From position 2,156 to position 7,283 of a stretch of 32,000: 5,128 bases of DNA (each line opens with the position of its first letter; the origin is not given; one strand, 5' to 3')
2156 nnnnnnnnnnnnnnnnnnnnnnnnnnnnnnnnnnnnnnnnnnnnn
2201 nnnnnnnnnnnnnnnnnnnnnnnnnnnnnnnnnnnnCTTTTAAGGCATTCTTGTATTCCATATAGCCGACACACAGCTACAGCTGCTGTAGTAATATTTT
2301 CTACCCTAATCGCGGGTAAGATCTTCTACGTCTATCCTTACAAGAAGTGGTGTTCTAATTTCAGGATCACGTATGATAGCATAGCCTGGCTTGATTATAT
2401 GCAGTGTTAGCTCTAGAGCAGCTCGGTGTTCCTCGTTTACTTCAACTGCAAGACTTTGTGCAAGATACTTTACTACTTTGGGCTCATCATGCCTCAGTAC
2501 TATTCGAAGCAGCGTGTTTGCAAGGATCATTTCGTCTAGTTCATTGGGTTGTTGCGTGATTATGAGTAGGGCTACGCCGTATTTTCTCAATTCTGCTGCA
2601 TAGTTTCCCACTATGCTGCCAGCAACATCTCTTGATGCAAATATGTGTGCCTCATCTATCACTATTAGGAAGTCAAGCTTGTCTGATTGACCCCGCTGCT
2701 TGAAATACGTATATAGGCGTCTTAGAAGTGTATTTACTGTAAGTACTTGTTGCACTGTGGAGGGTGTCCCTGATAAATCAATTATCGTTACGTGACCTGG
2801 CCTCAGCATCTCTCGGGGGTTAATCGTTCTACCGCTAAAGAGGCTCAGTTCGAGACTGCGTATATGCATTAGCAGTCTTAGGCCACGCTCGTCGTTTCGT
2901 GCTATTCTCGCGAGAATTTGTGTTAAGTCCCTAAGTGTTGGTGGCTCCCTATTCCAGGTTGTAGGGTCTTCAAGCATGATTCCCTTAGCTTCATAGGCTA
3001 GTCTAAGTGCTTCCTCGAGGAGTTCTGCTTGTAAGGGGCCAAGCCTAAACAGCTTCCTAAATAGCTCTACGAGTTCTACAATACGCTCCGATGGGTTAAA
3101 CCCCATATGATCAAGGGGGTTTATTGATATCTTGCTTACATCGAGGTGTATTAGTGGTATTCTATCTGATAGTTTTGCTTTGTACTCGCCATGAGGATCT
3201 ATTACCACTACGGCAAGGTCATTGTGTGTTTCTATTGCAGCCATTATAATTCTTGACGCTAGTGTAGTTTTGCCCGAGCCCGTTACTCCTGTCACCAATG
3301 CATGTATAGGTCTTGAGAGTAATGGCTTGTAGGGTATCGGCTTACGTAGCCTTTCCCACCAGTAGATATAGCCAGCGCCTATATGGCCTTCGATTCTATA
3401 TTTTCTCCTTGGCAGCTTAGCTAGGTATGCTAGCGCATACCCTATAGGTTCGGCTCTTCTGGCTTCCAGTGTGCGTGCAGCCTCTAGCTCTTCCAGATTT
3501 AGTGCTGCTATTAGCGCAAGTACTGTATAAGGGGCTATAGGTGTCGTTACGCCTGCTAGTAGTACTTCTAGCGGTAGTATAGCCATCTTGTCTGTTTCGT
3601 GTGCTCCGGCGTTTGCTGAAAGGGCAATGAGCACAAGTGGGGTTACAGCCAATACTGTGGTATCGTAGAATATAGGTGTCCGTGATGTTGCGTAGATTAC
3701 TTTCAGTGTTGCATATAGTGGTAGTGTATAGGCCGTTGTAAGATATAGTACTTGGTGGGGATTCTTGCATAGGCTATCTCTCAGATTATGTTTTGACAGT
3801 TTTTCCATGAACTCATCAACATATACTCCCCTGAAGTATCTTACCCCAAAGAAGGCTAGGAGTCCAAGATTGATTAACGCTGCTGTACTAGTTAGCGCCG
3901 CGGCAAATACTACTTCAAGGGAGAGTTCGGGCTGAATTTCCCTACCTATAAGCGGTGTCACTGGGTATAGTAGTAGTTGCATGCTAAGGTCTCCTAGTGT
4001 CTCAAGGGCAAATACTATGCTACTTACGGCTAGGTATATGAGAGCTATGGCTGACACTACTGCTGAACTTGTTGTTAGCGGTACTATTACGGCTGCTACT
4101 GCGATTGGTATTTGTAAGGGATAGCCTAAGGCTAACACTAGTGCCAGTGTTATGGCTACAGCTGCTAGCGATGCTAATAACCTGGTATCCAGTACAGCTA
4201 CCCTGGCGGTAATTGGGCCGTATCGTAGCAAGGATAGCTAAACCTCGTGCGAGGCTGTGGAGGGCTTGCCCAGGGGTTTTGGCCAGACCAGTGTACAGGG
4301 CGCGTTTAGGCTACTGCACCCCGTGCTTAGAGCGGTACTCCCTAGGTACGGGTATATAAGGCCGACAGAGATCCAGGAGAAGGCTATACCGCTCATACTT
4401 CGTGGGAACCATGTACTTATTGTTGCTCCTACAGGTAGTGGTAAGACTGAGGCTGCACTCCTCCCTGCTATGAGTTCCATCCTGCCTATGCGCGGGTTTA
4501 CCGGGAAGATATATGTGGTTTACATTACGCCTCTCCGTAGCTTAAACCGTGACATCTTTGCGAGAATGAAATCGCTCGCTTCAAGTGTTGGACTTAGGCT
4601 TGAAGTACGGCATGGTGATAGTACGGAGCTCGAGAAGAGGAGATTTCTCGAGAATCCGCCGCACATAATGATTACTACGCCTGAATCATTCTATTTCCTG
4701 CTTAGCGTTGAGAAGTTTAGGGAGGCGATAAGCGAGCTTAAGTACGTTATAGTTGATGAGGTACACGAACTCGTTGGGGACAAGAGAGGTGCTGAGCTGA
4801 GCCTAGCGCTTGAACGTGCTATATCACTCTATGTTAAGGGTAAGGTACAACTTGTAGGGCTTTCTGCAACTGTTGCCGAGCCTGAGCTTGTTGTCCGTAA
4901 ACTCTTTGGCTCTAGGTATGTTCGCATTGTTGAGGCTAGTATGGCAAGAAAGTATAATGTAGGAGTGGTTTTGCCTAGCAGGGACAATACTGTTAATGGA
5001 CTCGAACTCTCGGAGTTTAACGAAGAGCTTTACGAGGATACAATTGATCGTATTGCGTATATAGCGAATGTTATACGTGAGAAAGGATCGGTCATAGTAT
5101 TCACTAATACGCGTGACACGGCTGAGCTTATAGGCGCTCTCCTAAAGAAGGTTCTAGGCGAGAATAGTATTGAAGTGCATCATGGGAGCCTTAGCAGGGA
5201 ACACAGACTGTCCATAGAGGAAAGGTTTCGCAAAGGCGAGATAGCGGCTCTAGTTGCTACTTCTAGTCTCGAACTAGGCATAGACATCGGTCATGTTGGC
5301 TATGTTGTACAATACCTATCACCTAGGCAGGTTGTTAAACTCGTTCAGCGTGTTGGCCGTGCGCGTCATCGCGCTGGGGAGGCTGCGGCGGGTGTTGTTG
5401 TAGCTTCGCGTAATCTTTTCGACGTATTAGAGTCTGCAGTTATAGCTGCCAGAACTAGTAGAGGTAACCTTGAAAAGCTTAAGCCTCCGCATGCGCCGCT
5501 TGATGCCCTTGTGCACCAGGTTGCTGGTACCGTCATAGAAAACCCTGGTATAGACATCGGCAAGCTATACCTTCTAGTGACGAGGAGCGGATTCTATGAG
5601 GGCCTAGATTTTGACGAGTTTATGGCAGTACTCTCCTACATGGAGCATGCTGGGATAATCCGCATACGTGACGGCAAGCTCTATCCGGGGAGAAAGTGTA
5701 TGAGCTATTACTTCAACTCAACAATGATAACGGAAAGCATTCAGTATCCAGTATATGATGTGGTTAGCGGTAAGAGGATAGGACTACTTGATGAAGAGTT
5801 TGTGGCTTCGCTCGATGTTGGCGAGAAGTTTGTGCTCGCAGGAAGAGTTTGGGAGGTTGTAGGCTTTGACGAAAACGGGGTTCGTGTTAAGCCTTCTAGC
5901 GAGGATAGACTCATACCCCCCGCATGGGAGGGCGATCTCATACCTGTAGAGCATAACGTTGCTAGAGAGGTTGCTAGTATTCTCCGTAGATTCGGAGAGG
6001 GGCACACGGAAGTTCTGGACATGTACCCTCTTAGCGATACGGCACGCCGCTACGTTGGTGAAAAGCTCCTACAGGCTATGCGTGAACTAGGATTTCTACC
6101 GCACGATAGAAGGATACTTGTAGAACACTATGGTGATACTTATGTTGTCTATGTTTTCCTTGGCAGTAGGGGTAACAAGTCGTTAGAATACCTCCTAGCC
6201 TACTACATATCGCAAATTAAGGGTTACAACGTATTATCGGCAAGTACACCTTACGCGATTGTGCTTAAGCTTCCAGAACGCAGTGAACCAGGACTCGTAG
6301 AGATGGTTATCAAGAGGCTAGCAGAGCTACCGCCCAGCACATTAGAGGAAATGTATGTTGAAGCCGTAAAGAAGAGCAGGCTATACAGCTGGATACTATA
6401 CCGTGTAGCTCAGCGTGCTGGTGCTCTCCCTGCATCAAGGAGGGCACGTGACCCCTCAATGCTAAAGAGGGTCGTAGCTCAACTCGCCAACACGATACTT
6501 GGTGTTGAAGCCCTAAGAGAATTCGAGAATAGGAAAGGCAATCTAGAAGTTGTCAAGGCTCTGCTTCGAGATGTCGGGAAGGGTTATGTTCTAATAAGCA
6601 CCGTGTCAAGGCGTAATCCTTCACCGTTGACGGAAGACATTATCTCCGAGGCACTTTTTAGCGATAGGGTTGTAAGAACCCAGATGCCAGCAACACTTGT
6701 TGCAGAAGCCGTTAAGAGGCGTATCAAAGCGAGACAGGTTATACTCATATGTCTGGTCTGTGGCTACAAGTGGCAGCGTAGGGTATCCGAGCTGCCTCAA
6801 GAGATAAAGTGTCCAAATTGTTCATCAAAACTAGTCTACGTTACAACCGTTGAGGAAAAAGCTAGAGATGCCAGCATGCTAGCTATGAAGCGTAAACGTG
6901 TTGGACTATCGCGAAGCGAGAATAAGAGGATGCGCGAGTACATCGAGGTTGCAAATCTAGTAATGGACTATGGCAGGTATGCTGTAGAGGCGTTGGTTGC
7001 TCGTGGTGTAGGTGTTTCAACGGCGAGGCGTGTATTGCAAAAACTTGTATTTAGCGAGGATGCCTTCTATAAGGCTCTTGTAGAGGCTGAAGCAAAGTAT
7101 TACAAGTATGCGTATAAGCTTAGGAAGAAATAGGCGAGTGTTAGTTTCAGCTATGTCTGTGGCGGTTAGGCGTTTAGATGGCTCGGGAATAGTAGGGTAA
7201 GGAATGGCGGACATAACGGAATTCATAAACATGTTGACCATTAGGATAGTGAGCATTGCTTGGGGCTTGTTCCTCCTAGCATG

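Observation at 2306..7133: Divergent pair next to the Ced-like operon: polytopic-membrane HerA/FtsK-type ATPase and Lhr-type helicase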

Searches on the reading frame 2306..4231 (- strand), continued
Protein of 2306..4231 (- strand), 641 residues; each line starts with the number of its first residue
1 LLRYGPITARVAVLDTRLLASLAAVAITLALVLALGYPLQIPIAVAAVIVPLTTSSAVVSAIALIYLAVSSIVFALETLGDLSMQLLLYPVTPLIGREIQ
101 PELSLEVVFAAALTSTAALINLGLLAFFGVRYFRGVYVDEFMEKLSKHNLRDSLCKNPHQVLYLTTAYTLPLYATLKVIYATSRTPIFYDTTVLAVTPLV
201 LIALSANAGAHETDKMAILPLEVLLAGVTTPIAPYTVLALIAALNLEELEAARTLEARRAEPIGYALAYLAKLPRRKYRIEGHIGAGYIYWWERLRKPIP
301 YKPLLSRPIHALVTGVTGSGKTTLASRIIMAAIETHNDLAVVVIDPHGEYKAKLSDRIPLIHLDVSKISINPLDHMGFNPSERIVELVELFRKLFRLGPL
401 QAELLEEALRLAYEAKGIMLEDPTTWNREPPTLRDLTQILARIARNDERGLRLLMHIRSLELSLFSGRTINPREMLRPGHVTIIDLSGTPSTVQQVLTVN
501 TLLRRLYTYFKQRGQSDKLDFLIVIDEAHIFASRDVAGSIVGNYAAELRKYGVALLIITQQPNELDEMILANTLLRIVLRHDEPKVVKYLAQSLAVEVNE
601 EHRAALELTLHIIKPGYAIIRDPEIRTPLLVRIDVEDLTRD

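Call 95: find_related_loci(query=A2, collection=viral_contigs, flank=8000)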
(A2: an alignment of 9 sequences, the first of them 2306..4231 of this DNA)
Query A2 (641 aa) in viral_contigs; peptide patterns used: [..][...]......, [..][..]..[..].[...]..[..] (x = any residue, [..] = any of these).
600 stretches matched a pattern (row limit reached: there are more); 2 encode a relative of the query (tblastn E <= 1e-3); 2 distinct loci.
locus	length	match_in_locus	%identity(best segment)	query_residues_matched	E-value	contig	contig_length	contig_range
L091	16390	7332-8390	26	262-580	1e-17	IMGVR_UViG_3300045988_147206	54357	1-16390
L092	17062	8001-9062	25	310-638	3e-14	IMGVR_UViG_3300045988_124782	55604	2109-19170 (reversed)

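Call 102: find_encoding_contigs(protein=P0188, flank=10000, max_places=1)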
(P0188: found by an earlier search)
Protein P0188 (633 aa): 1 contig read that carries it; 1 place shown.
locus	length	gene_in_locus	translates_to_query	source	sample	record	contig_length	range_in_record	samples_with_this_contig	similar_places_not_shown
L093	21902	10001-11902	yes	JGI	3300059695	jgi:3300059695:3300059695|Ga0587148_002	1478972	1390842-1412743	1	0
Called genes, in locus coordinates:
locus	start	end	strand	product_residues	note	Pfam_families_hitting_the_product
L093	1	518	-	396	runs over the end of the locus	PF00297:Ribosomal_L3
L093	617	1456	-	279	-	PF02598:Methyltrn_RNA_3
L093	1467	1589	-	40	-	-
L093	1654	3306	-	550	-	PF12846:AAA_10 (faint), PF01935:DUF87, PF05872:HerA_C (faint)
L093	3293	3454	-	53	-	-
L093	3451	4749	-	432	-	-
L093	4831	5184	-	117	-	PF27251:CedA1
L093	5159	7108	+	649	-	PF01507:PAPS_reduct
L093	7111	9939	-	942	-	PF00270:DEAD, PF04851:ResIII (weak), PF00271:Helicase_C, PF19306:WHD_Lhr, PF08494:DEAD_assoc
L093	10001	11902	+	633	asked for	PF01935:DUF87, PF19044:P-loop_TraG (faint)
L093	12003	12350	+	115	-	-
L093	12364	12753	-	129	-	-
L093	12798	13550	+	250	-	PF00705:PCNA_N, PF02747:PCNA_C (faint), PF04139:Rad9 (faint)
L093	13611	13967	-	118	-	-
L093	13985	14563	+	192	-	PF01558:POR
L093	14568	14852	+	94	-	PF13237:Fer4_10 (weak), PF00037:Fer4 (weak), PF14697:Fer4_21, PF25160:LdpA_Fe-S-bd (weak), PF12838:Fer4_7, PF13187:Fer4_9, PF12797:Fer4_2 (weak), PF00037:Fer4, +6 more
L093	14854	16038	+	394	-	PF01855:POR_N, PF17147:PFOR_II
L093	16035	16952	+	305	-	PF02775:TPP_enzyme_C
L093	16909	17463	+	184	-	-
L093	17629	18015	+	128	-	-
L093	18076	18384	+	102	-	PF05129:Zn_ribbon_Elf1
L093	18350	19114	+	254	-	PF01884:PcrB, PF00977:His_biosynth (weak)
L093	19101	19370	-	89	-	PF03819:MazG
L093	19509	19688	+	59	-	PF03911:Sec61_beta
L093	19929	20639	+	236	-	PF09973:DUF2208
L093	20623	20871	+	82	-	-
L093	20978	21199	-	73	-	-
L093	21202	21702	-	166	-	PF16269:DUF4922 (weak), PF04677:CwfJ_C_1, PF26217:GDPGP1_N (weak), PF11969:DcpS_C (weak), PF01230:HIT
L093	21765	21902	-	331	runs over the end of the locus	PF14520:HHH_5 (weak), PF00154:RecA_N, PF13481:AAA_25, PF08423:Rad51, PF06745:ATPase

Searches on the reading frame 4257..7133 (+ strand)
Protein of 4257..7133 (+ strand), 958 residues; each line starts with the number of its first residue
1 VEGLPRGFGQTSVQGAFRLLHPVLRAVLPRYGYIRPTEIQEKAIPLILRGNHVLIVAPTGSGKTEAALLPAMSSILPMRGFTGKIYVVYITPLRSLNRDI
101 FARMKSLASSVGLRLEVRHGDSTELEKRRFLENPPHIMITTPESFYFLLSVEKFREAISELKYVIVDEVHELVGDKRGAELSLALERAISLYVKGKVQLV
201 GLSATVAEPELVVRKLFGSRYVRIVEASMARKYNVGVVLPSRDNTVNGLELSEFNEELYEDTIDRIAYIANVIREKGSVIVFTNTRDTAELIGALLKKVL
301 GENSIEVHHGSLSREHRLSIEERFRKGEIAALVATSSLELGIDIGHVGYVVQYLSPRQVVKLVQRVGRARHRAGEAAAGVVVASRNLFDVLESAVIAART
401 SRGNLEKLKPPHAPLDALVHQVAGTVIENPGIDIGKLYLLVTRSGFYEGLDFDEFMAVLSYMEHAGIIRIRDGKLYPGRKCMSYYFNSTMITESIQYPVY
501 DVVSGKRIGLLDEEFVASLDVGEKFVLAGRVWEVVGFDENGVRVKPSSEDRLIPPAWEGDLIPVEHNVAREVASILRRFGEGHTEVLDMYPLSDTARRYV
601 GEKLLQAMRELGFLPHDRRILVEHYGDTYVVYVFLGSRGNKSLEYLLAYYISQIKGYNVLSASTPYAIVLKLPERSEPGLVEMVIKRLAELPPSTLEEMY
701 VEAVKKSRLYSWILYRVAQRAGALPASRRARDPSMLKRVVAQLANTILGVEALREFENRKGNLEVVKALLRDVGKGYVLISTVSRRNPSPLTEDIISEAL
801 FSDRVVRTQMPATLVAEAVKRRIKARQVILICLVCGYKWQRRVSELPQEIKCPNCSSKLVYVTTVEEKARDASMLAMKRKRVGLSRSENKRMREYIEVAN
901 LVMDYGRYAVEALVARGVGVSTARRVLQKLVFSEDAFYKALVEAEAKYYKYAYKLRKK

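Call 6: search_protein_families(library=pfam, proteins=[window:4257-7133:+], max_evalue=0.1)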
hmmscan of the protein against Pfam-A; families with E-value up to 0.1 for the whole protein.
window:4257-7133:+ (958 aa): 12 families
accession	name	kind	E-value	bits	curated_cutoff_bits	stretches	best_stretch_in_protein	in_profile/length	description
PF00270.35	DEAD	-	1.2e-37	129.7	26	1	37-207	1-161/167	DEAD/DEAH box helicase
PF08494.16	DEAD_assoc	-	2.5e-30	106.2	23.5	1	614-791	1-190/191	DEAD/H associated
PF00271.37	Helicase_C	-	8.1e-21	74.8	23.5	1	267-369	4-106/110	Helicase conserved C-terminal domain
PF19306.5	WH_Lhr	-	4.3e-17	62.4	27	1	401-549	4-163/168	Large helicase-related protein, winged helix domain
PF04851.21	ResIII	-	4.4e-09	36.9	22.5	1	36-206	4-162/164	Type III restriction enzyme, res subunit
PF22590.2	Cas3-like_C_2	-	0.00028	21.6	27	1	276-371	2-104/106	CRISPR-associated nuclease/helicase Cas3, C-terminal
PF01155.25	HypA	-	0.0065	16.9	28.9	1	814-866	56-103/112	Hydrogenase/urease nickel incorporation, metallochaperone, hypA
PF14311.12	DUF4379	-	0.02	15.5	24.5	1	826-857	24-55/56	Probable Treble clef zinc finger domain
PF25206.1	DUF7836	-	0.02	15.2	26.7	1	828-857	6-38/59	Domain of unknown function (DUF7836)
PF22527.2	DEXQc_Suv3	-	0.035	14.1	27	0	53-185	16-118/154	DEXQ-box helicase domain of Suv3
PF15135.11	UPF0515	-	0.066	13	29.8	1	803-858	84-139/271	Uncharacterised protein UPF0515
PF02534.20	T4SS-DNA_transf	-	0.096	12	20.1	0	51-72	45-66/468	Type IV secretory system Conjugative DNA transfer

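Call 7: search_protein_families(library=ncbifam, proteins=[window:4257-7133:+], max_evalue=0.1)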
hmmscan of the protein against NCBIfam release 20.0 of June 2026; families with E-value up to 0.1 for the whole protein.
window:4257-7133:+ (958 aa): 53 families (the best 25 are shown)
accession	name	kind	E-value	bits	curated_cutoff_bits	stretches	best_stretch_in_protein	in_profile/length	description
NF010338.0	PRK13767.1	equivalog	3e-134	449.3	849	1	17-814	16-856/877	ATP-dependent helicase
TIGR04121.1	DEXH_lig_assoc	equivalog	4.5e-113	378.6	850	1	35-723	13-697/804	ligase-associated DNA damage response DEXH box helicase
NF007284.0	PRK09751.1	equivalog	1.3e-74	251.3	1496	3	34-299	28-315/1538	ATP-dependent helicase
TIGR03817.1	DECH_helic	hypoth_equivalog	3.2e-37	128.2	874.1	1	20-389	21-389/742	helicase/secretion neighborhood putative DEAH-box helicase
NF008394.0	PRK11192.1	equivalog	3.9e-30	105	507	2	20-171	10-160/441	ATP-dependent RNA helicase SrmB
NF053631.1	RNA_helic_CshA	equivalog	1e-27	97.1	646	1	20-412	7-367/434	degradosome RNA helicase CshA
NF053636.1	DDHlcsCsdAPsy1082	equivalog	4.6e-25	88.1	890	2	22-170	13-159/512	DEAD/DEAH box helicase CsdA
NF040935.1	helicase_Hel308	equivalog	3.7e-23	81.6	1200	2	32-293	23-264/704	ATP-dependent DNA helicase Hel308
NF001308.0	PRK00254.1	equivalog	1.5e-21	76.3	1216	2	47-295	36-257/720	ATP-dependent DNA helicase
NF002654.0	PRK02362.1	equivalog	5.1e-21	74.7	887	2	47-299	36-266/739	ATP-dependent DNA helicase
NF008744.0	PRK11776.1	equivalog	2.8e-20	72.3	524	1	20-383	11-346/460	ATP-dependent RNA helicase DbpA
NF003419.0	PRK04837.1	equivalog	6.4e-20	71.3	588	2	257-384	234-361/424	ATP-dependent RNA helicase RhlB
NF053711.1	RNA_heli_RhlE1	exception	1.6e-19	70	750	2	18-143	7-133/434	RNA helicase RhlE1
NF002251.0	PRK01172.1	equivalog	2.8e-19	68.8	891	1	40-345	27-328/674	ATP-dependent DNA helicase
TIGR01587.1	cas3_core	equivalog_domain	3e-19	69.4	102.45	1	53-375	2-321/358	CRISPR-associated helicase Cas3'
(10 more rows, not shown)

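Call 9: search_protein_families(library=padloc, proteins=[window:4257-7133:+], max_evalue=0.01)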
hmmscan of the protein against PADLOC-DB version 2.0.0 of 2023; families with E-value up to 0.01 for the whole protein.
window:4257-7133:+ (958 aa): 80 families (the best 25 are shown)
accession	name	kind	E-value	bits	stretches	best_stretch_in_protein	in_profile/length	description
PDLC02503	BrxHI|BrxHII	-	1.6e-92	309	1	16-653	4-615/698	BrxHI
PDLC03960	SngC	-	3.2e-90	301.9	1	15-708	4-688/720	-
PDLC02897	DpdJ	-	3.1e-71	238.7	1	32-464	96-541/1570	DpdJ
PDLC02501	BrxHI|BrxHII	-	6.9e-61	204.4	1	25-648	13-613/925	BrxHI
PDLC03928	PsyrT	-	2.7e-23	80.2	2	260-385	224-347/689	-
PDLC01252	Cas3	-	3.6e-20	70.6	1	53-381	2-296/324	CAS-I; effector_G3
PDLC00938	Cas3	-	8e-20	69.4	1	53-375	2-321/358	CRISPR-associated helicase Cas3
PDLC02864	DpdF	-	5.9e-19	66.3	1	29-399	16-352/610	DpdF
PDLC02870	DpdF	-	3.5e-18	63.4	1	31-385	9-332/534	DpdF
PDLC00186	HamB1|HamB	-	2.9e-17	60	1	37-302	148-416/864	DEAD-box helicase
PDLC01761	Cas3b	-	5.7e-17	59.7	2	257-377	431-540/705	-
PDLC00200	HamB2|HamB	-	8.9e-17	58.4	1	51-302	162-415/865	DEAD-box helicase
PDLC00188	HamB1|HamB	-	1.1e-16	58.1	1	47-229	255-432/1037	DEAD-box helicase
PDLC02896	DpdJ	-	2.8e-16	56.4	2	332-369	584-621/1487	DpdJ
PDLC01767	Cas3e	-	1e-15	55.3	2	162-391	328-537/680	-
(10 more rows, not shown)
